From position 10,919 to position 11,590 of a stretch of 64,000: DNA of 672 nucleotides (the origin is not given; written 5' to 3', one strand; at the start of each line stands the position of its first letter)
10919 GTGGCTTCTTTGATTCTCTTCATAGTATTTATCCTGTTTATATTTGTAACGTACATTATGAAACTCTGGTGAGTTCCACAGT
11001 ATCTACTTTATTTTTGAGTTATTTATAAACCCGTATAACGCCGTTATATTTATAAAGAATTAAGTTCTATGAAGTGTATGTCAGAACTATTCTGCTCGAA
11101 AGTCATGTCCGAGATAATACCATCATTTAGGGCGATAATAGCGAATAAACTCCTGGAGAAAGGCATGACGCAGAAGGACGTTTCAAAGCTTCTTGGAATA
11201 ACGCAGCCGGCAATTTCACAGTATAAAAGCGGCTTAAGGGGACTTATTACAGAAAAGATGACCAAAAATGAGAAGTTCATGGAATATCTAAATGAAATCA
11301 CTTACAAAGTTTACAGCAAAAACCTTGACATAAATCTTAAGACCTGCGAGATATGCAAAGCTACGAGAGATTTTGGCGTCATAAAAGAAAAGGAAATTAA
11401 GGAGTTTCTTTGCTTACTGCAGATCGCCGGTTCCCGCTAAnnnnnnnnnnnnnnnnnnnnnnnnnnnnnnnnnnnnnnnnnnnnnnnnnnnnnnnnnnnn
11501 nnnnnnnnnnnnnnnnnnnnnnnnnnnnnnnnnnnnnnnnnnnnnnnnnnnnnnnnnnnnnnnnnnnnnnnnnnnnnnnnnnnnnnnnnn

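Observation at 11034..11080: Identical 23-bp palindrome+TATA module precedes both SUF operons (candidate Fe-S regulon operator)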

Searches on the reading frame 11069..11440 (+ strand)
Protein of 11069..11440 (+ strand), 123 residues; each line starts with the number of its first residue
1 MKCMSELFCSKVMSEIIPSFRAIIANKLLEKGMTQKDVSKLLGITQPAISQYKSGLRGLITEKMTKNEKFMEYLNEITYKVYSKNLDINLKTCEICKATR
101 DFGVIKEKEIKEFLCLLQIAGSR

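Call 6: search_protein_families(library=pfam, proteins=[window:11069-11440:+], max_evalue=0.01)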
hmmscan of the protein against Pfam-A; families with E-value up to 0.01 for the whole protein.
window:11069-11440:+ (123 aa): 9 families
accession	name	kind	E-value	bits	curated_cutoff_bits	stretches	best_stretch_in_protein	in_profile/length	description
PF01381.28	HTH_3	-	1.9e-07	31.5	23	1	25-57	2-33/55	Helix-turn-helix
PF12844.13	HTH_19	-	0.00063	20.1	30.2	1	30-79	10-56/64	Helix-turn-helix domain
PF18488.6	WYL_3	-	0.0017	19.1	25.3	1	27-76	10-62/63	WYL domain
PF13744.12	HTH_37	-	0.0017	18.6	27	1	23-53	22-52/80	Helix-turn-helix domain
PF01022.26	HTH_5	-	0.0026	18.1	22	0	23-52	6-35/47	Bacterial regulatory protein, arsR family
PF16509.11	KORA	-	0.0032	18.1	26.7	1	22-52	20-50/84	TrfB plasmid transcriptional repressor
PF13384.12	HTH_23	-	0.0035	17.6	24.6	1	21-58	7-48/50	Homeodomain-like domain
PF13443.12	HTH_26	-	0.0062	17.2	22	0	27-55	5-33/63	Cro/C1-type HTH DNA-binding domain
PF13518.12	HTH_28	-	0.0065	17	25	0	20-57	1-37/52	Helix-turn-helix domain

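Call 7: search_protein_families(library=ncbifam, proteins=[window:11069-11440:+], max_evalue=0.01)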
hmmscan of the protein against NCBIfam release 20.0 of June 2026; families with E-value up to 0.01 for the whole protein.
window:11069-11440:+ (123 aa): 3 families
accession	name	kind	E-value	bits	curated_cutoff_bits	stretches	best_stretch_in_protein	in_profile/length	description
TIGR03830.1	CxxCG_CxxCG_HTH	subfamily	0.00047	19.9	61.8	0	32-55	78-101/127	type II TA system antitoxin MqsA family protein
TIGR02937.1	sigma70-ECF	superfamily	0.00094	18.8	42.9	1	18-63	120-164/165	sigma-70 family RNA polymerase sigma factor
NF047948.1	male_kill_WMK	equivalog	0.0011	18.5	300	1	28-117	14-106/300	WO male-killing family protein Wmk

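Call 8: find_homologous_proteins(query=window:11078-11440:+, max_evalue=0.001)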
Query window:11078-11440:+ (120 aa): 21 proteins with E <= 0.001 among 24 candidates.
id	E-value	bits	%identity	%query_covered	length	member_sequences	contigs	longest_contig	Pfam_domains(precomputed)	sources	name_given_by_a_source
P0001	3.1e-70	251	100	100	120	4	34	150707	PF01381.29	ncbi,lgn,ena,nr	ncbi:MAG: helix-turn-helix domain-containing protein [Candidatus Parvarchaeota archaeon]|nr:helix-tu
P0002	2.9e-61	223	89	99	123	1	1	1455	PF01381.29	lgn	-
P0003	1.2e-60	221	88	99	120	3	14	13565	PF01381.29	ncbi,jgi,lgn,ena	jgi:hypothetical protein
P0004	1.2e-60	221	88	99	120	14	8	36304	PF01381.29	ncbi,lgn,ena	-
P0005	2.6e-60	220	88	99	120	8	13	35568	PF01381.29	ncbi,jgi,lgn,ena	jgi:hypothetical protein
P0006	1.3e-59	217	87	99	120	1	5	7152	PF01381.29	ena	-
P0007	1.9e-59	217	87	99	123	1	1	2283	PF01381.29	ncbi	-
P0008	8.1e-59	215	86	99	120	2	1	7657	PF01381.29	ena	-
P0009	1.1e-58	214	86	99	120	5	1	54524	PF01381.29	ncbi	ncbi:MAG: transcriptional regulator [Candidatus Parvarchaeum sp.]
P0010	8.5e-58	211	85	99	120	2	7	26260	PF01381.29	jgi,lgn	jgi:predicted transcriptional regulator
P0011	9.9e-57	208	82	99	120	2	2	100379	PF01381.29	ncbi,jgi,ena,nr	ncbi:helix-turn-helix domain-containing protein [Candidatus Parvarchaeota archaeon]|nr:helix-turn-he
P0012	3.1e-56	206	84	98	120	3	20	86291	PF01381.29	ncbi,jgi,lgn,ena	jgi:Predicted transcriptional regulator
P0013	1.1e-51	192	76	100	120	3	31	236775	-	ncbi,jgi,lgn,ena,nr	ncbi:MAG: hypothetical protein M1284_01500 [Candidatus Parvarchaeota archaeon]|jgi:predicted transcr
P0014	2.3e-47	178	69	98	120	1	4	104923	PF01381.29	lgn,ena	-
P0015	8.1e-47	176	71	99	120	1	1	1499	PF01381.29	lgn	-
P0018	1.6e-44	169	66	98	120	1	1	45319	PF01381.29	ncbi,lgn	-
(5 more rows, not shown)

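Call 9: search_solved_structures(query=window:11078-11440:+, max_evalue=1)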
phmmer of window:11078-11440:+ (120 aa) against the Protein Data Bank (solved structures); distinct sequences matched with E-value up to 1: 15.
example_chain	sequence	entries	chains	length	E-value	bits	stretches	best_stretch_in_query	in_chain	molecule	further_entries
8vd6_A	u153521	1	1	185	6.5e-05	26.8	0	23-62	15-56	CAP REPEAT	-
28tn_A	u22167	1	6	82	0.094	16.6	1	27-63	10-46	lambda repressor-like protein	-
2a6c_A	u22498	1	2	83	0.14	16.1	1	20-56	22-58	Helix-turn-helix motif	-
4ia8_A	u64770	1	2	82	0.2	15.6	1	16-77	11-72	Regulatory protein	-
6af3_B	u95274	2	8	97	0.23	15.4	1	17-53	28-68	HigA antitoxin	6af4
8tac_A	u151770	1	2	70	0.35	14.8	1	23-65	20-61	DBP48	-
6ldi_G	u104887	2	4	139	0.39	14.6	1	30-88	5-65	HTH-type transcriptional regulator CueR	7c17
4wls_A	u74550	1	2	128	0.61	14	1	32-88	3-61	HTH-type transcriptional regulator CueR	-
1q05_A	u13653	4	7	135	0.71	13.8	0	32-88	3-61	Transcriptional regulator cueR | HTH-type transcriptional regulator CueR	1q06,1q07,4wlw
6xh7_G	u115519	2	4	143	0.82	13.6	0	32-88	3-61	HTH-type transcriptional regulator CueR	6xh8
8jfr_B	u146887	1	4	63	0.86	13.5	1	23-74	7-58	AcrIIA15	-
8oin_AY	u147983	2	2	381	0.91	13.5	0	75-114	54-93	28S ribosomal protein S31, mitochondrial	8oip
6gaw_Ah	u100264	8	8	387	0.91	13.5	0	75-114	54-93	mS31 | mS31, MRPS31 | Mitochondrial ribosomal protein S31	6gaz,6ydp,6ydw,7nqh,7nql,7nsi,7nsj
7r6r_A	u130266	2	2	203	0.91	13.5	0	24-61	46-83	Immunity repressor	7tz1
5aj3_h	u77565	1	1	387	0.95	13.4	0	75-114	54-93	MITORIBOSOMAL PROTEIN MS31, MRPS31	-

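Call 11: find_encoding_contigs(protein=P0013, flank=10000, max_places=2)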
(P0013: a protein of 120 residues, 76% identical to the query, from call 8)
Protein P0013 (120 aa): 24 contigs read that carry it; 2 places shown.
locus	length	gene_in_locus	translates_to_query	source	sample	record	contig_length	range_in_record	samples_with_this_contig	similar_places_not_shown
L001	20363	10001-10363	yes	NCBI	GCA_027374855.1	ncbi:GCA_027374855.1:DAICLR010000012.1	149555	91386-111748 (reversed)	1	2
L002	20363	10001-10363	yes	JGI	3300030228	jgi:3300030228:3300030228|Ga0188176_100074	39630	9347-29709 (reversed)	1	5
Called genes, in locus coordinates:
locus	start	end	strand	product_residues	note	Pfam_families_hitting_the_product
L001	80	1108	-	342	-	PF00180:Iso_dh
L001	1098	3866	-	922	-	PF00330:Aconitase, PF00694:Aconitase_C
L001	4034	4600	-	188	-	PF13534:Fer4_17 (faint), PF14697:Fer4_21 (weak), PF00037:Fer4 (weak), PF13237:Fer4_10, PF12838:Fer4_7, PF13183:Fer4_8 (weak), PF13187:Fer4_9, PF00037:Fer4 (weak), +6 more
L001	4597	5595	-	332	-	PF00146:NADHdh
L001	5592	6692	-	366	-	PF00346:Complex1_49kDa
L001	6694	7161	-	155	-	PF00329:Complex1_30kDa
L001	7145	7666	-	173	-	PF01058:Oxidored_q6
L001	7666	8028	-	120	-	PF00507:Oxidored_q4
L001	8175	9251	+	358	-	-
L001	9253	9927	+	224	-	-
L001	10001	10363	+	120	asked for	-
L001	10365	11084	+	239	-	PF02463:SMC_N, PF00005:ABC_tran, PF13304:AAA_21 (faint)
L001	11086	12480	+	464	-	PF19295:SufBD_N, PF01458:SUFBD_core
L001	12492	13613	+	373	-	PF01458:SUFBD_core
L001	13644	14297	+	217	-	PF00702:Hydrolase, PF13419:HAD_2, PF13242:Hydrolase_like (faint)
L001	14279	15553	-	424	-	PF04104:DNA_primase_lrg (faint)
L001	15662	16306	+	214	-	PF00687:Ribosomal_L1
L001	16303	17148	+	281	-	PF00466:Ribosomal_L10 (weak), PF17777:RL10P_insert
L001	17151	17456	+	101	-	PF00428:Ribosomal_60s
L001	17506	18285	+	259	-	PF01975:SurE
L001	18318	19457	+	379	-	-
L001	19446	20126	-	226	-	PF00121:TIM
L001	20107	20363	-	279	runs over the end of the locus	PF00480:ROK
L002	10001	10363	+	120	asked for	-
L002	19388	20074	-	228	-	PF00121:TIM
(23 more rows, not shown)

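Call 12: find_encoding_contigs(protein=P0014, flank=10000, max_places=2)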
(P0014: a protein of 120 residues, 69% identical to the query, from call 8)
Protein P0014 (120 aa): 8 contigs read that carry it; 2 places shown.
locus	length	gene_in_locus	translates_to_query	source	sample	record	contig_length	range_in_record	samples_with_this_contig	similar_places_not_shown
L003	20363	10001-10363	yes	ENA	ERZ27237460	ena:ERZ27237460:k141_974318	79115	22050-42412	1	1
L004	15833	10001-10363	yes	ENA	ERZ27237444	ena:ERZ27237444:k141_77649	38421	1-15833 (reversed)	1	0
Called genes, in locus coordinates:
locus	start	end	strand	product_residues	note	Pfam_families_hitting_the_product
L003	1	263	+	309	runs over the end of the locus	PF01933:CofD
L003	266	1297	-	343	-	PF00180:Iso_dh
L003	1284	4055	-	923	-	PF00330:Aconitase, PF00694:Aconitase_C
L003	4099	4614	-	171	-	PF13187:Fer4_9, PF14697:Fer4_21 (weak), PF25160:LdpA_Fe-S-bd (faint), PF00037:Fer4 (weak), PF13237:Fer4_10, PF12838:Fer4_7, PF13183:Fer4_8 (weak), PF00037:Fer4 (weak), +4 more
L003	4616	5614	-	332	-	PF00146:NADHdh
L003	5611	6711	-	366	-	PF00346:Complex1_49kDa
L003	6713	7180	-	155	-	PF00329:Complex1_30kDa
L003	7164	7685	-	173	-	PF01058:Oxidored_q6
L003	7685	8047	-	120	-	PF00507:Oxidored_q4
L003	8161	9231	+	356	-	-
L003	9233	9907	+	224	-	-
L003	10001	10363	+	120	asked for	PF01381:HTH_3 (faint)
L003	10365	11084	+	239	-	PF02463:SMC_N, PF00005:ABC_tran, PF13304:AAA_21 (weak)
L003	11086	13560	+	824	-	PF19295:SufBD_N, PF14890:Intein_splicing (weak), PF14528:LAGLIDADG_3, PF01458:SUFBD_core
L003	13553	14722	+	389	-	PF01458:SUFBD_core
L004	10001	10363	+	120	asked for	PF01381:HTH_3 (faint)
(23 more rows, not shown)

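Call 13: find_encoding_contigs(protein=P0018, flank=10000, max_places=2)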
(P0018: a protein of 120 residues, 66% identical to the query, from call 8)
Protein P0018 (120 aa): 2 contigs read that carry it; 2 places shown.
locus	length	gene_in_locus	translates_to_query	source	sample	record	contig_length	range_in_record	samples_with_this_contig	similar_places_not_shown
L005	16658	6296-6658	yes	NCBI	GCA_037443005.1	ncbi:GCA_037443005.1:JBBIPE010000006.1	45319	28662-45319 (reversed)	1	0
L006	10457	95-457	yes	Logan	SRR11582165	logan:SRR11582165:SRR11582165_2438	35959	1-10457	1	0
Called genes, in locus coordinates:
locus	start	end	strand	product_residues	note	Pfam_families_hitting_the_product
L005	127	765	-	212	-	PF13187:Fer4_9, PF14697:Fer4_21 (weak), PF13237:Fer4_10, PF00037:Fer4 (weak), PF12838:Fer4_7, PF13183:Fer4_8 (weak), PF13484:Fer4_16 (weak), PF00037:Fer4 (weak), +5 more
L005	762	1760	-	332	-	PF00146:NADHdh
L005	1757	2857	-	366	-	PF00346:Complex1_49kDa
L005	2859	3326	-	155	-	PF00329:Complex1_30kDa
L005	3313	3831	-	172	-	PF01058:Oxidored_q6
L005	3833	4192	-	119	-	PF00507:Oxidored_q4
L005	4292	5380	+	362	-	-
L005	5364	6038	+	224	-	-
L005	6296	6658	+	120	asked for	PF01381:HTH_3 (weak)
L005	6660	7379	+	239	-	PF02463:SMC_N, PF00005:ABC_tran, PF13304:AAA_21 (faint)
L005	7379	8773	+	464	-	PF19295:SufBD_N, PF01458:SUFBD_core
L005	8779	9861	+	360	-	PF01458:SUFBD_core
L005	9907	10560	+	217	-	PF00702:Hydrolase, PF13419:HAD_2, PF13242:Hydrolase_like (faint)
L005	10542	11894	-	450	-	-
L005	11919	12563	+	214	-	PF00687:Ribosomal_L1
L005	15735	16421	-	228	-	PF00121:TIM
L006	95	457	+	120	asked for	PF01381:HTH_3 (weak)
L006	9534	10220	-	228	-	PF00121:TIM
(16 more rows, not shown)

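Call 24: find_homologous_proteins(query=A1, max_evalue=0.001)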
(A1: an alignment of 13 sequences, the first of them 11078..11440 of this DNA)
Query A1 (13 sequences) (120 aa, profile of the alignment): 728 proteins with E <= 0.001 among 2400 candidates; the best 120 are listed.
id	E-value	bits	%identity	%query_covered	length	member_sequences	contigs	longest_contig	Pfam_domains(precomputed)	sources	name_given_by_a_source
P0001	1.9e-46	175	100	100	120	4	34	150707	PF01381.29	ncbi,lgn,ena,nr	ncbi:MAG: helix-turn-helix domain-containing protein [Candidatus Parvarchaeota archaeon]|nr:helix-tu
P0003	6.5e-45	170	88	99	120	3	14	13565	PF01381.29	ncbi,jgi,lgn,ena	jgi:hypothetical protein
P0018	9.4e-45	169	66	98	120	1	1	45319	PF01381.29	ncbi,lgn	-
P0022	1.1e-44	169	42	95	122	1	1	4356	PF13744.13,PF01381.29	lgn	-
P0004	1.2e-44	169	88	99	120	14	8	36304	PF01381.29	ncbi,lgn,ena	-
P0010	1.5e-44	169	85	99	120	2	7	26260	PF01381.29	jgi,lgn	jgi:predicted transcriptional regulator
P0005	1.8e-44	168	88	99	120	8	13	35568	PF01381.29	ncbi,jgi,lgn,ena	jgi:hypothetical protein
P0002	2.4e-44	168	89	99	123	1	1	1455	PF01381.29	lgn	-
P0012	3.3e-44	167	84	98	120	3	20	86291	PF01381.29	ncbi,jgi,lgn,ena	jgi:Predicted transcriptional regulator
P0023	3.5e-44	167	44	94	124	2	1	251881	PF09048.18,PF01381.29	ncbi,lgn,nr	ncbi:MAG: helix-turn-helix domain-containing protein [Candidatus Aenigmarchaeota archaeon]|nr:helix-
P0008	6.2e-44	167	86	99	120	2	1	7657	PF01381.29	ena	-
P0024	7.8e-44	166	70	98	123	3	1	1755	PF01381.29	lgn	-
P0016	7.9e-44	166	68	98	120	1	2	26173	PF01381.29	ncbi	-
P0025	9.2e-44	166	36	98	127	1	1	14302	PF13744.13,PF01381.29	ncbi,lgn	-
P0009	1.7e-43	165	86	99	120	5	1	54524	PF01381.29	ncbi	ncbi:MAG: transcriptional regulator [Candidatus Parvarchaeum sp.]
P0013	3.9e-43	164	76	100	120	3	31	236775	-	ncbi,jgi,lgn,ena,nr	ncbi:MAG: hypothetical protein M1284_01500 [Candidatus Parvarchaeota archaeon]|jgi:predicted transcr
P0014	6.6e-42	160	69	98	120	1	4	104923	PF01381.29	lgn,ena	-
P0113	6.9e-31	124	37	82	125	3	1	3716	PF13412.13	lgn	-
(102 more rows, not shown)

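Call 30: predict_structure(alignment_id=A2)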
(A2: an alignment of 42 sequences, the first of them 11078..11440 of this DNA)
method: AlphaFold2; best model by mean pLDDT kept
length: 120 residues; sequences in the alignment: 42
mean_pLDDT: 83.8   pTM: 0.76
mean pLDDT of the five models: 83.8, 82.9, 81.9, 81.8, 81.3
residues with pLDDT >= 90: 66; 70-90: 32; 50-70: 17; < 50: 5
segments of 3 or more residues with pLDDT < 50: none
pLDDT, mean of each block of 10 residues (from residue 1): 68 91 94 94 90 81 94 94 89 90 68 51
secondary structure, 60 per line:
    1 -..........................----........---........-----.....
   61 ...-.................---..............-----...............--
elements in order: H2-27 H32-39 H43-50 H56-63 H65-81 H85-98 H104-118

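Call 32: search_protein_representatives(alignment_id=A2)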
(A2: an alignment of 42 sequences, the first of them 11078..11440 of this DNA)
Query: 42 sequences, 121 profile positions. Proteins with E-value up to 0.001 (for the whole library): 2200; up to 1e-10: 915; up to 1e-30: 17. The best 150 are listed.
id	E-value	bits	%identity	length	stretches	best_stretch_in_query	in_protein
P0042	8.6e-45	167.5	-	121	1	1-119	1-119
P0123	2.0e-41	156.7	-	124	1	3-119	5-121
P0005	1.2e-40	154.1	-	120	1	2-119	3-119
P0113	1.4e-39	150.7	-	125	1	1-119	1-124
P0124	1.2e-35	138.0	-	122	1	2-119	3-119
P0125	2.0e-35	137.3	-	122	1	2-118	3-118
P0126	2.5e-35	137.0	-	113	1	8-117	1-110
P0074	4.5e-34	132.9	-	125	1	2-118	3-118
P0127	9.5e-34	131.9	-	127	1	1-118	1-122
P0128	2.1e-33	130.7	-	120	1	2-116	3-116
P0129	2.2e-33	130.7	-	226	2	2-104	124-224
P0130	4.4e-33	129.7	-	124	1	1-117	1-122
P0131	4.1e-32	126.6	-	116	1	2-114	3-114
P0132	1.4e-31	124.9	-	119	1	2-119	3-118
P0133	1.7e-31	124.6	-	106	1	3-99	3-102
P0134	4.9e-31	123.1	-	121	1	1-109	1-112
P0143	3.1e-29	117.3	-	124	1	1-116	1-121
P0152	4.5e-28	113.5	-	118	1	1-105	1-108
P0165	3.6e-26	107.4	-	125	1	1-120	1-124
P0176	2.5e-25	104.7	-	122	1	1-118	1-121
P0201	4.5e-24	100.6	-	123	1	1-119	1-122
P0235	2.5e-22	95.0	-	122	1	1-119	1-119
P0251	1.3e-21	92.7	-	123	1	1-111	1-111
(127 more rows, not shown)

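Call 33: fold_search(model_id=the predicted structure, library=pdb)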
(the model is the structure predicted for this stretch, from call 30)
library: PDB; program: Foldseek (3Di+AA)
matches with E <= 10: 299; with E <= 0.001: 0
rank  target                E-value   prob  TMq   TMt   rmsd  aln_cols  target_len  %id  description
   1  1r71_D                5.1e-01  0.51  0.31  0.32  12.7       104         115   18  Crystal Structure of the DNA binding domain of KorB in complex with the operator DNA (released 2004-06-01)
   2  2ao9_B                5.1e-01  0.25  0.26  0.27  15.7       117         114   15  Structural Genomics, The crystal structure of a Phage protein (phBC6A51) from Bacillus cereus ATCC 14579 (released 2005-09-27)
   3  2ao9_E                6.2e-01  0.18  0.25  0.26  15.3       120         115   17  Structural Genomics, The crystal structure of a Phage protein (phBC6A51) from Bacillus cereus ATCC 14579 (released 2005-09-27)
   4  8qa9_B                9.0e-01  0.28  0.28  0.17  11.2       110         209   22  Crystal structure of the RK2 plasmid encoded co-complex of the C-terminally truncated transcriptional repressor protei (released 2024-02-21)
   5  1r71_A                1.1e+00  0.25  0.28  0.29  11.5       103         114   19  Crystal Structure of the DNA binding domain of KorB in complex with the operator DNA (released 2004-06-01)
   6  1b0n_A                1.2e+00  0.20  0.28  0.32  14.1       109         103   17  SINR PROTEIN/SINI PROTEIN COMPLEX (released 1999-01-13)
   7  2ao9_H                1.2e+00  0.10  0.24  0.25  15.1       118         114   19  Structural Genomics, The crystal structure of a Phage protein (phBC6A51) from Bacillus cereus ATCC 14579 (released 2005-09-27)
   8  1r71_C                1.3e+00  0.28  0.30  0.32  11.4       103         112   20  Crystal Structure of the DNA binding domain of KorB in complex with the operator DNA (released 2004-06-01)
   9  1r71_B                1.3e+00  0.21  0.28  0.29  11.1       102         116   20  Crystal Structure of the DNA binding domain of KorB in complex with the operator DNA (released 2004-06-01)
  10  7ng0                  1.4e+00  0.30  0.29  0.18  12.9        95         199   18  Crystal structure of N- and C-terminally truncated Geobacillus thermoleovorans nucleoid occlusion protein Noc (released 2021-02-17)
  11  1vz0_B                1.4e+00  0.18  0.28  0.18  13.9       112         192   12  Chromosome segregation protein Spo0J from Thermus thermophilus (released 2004-07-19)
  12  8qa9_A                1.4e+00  0.23  0.30  0.18  11.0       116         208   22  Crystal structure of the RK2 plasmid encoded co-complex of the C-terminally truncated transcriptional repressor protei (released 2024-02-21)
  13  2o38_B                1.5e+00  0.41  0.28  0.35   7.2        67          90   25  Putative XRE Family Transcriptional Regulator (released 2007-01-02)
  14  3g5g_B                1.6e+00  0.35  0.28  0.40  10.0        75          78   24  Crystal Structure of the Wild-Type Restriction-Modification Controller Protein C.Esp1396I (released 2009-08-25)
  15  8qa8_B                1.6e+00  0.21  0.28  0.17  11.3       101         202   19  Crystal structure of the C-terminally truncated transcriptional repressor protein KorB from the RK2 plasmid complexed  (released 2024-02-21)
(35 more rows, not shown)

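Call 34: list_cluster_members(proteins=[P0113, P0127, P0134, P0143, P0152, P0165, P0176, P0201, P0235, P0251])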
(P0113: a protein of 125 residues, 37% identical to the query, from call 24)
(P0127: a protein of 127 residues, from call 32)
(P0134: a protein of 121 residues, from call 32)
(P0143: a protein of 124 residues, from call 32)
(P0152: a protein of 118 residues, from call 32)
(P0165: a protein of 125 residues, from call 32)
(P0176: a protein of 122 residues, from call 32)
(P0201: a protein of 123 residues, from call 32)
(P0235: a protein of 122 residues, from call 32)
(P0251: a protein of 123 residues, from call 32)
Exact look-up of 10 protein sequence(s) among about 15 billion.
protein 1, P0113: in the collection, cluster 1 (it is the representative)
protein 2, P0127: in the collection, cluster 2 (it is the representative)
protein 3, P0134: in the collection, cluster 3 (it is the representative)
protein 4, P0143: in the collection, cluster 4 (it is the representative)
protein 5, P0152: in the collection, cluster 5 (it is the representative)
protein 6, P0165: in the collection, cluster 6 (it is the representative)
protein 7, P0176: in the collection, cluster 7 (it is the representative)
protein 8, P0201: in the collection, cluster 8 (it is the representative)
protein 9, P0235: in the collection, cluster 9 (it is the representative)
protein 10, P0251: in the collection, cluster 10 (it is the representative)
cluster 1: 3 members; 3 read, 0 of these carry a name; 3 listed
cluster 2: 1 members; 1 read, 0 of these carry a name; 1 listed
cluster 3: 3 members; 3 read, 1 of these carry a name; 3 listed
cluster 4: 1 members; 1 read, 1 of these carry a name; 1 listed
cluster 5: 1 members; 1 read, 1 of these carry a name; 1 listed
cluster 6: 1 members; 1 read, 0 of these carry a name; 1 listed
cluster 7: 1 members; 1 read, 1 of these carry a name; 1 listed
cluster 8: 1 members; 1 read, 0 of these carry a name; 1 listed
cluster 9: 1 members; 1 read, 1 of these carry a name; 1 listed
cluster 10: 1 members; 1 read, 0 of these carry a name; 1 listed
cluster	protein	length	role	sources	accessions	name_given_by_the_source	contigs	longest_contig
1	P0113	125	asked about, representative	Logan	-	-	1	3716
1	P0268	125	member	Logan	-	-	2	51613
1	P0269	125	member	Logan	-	-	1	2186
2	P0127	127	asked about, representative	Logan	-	-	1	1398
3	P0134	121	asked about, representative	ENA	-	-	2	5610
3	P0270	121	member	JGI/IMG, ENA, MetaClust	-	\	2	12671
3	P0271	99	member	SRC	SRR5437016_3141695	-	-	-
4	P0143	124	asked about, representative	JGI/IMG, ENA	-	predicted transcriptional regulator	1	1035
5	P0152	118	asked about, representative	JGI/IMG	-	hypothetical protein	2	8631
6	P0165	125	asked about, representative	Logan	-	-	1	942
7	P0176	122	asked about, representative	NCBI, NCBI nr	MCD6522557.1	MAG: hypothetical protein J7K68_02315 [Candidatus Diapherotrites archaeon] | hypothetical protein [Candidatus Diapherotrites archaeon]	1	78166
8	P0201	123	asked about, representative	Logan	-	-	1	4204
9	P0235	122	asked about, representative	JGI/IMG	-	predicted transcriptional regulator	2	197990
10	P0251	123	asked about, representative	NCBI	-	-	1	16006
